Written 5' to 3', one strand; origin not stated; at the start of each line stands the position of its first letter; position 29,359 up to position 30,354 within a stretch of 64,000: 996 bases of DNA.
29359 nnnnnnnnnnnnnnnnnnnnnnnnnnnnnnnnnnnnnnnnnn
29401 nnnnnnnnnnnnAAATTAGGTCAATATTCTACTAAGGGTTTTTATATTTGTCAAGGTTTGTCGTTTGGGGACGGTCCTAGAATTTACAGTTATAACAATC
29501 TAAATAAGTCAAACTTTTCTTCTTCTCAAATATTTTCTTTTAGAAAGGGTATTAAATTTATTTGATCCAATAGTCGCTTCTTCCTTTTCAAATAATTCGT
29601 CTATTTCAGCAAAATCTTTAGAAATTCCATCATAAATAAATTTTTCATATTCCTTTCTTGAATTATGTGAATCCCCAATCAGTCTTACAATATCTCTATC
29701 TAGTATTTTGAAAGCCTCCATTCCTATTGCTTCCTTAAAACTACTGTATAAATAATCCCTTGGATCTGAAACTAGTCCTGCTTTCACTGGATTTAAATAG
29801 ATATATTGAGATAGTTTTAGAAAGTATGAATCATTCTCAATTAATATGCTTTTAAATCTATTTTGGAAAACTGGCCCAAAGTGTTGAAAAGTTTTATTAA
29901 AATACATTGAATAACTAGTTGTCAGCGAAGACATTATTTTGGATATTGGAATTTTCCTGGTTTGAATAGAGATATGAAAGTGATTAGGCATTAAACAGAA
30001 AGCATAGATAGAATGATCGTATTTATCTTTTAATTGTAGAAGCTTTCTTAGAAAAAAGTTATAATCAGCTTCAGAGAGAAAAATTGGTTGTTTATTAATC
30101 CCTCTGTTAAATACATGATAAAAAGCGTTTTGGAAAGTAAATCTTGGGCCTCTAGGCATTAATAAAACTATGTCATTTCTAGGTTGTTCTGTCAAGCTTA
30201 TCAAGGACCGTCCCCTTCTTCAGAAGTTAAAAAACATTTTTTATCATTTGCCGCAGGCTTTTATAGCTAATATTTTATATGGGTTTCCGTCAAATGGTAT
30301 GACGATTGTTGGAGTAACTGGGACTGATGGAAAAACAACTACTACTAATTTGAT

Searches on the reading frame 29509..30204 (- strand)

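Call 7: search_protein_families(library=pfam, proteins=[window:29509-30204:-], max_evalue=0.01)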
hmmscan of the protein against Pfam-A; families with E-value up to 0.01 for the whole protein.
window:29509-30204:- (231 aa): 1 family
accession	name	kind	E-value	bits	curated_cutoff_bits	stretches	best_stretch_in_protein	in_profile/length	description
PF01797.21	Y1_Tnp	-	5.6e-13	49.5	23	1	25-135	3-118/121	Transposase IS200 like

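Call 8: search_protein_families(library=ncbifam, proteins=[window:29509-30204:-], max_evalue=0.01)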
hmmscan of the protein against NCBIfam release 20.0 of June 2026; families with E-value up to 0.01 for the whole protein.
window:29509-30204:- (231 aa): 1 family
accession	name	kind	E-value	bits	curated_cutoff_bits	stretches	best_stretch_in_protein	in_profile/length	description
NF047646.1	REP_Tyr_transpos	equivalog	3.2e-21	75.7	80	1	21-154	4-146/146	REP-associated tyrosine transposase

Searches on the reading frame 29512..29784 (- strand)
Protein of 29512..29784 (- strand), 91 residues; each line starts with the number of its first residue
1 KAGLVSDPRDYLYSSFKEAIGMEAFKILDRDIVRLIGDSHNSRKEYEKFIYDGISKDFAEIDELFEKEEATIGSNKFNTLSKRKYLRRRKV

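Call 75: search_protein_families(library=pfam, proteins=[window:29512-29784:-], max_evalue=10)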
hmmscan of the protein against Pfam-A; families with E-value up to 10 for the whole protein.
seq(91 aa): 1 family
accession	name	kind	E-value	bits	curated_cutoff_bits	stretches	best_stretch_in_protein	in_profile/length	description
PF20792.2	VCD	-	0.084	12.6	27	1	14-59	172-217/240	VopL C-terminal dimerization domain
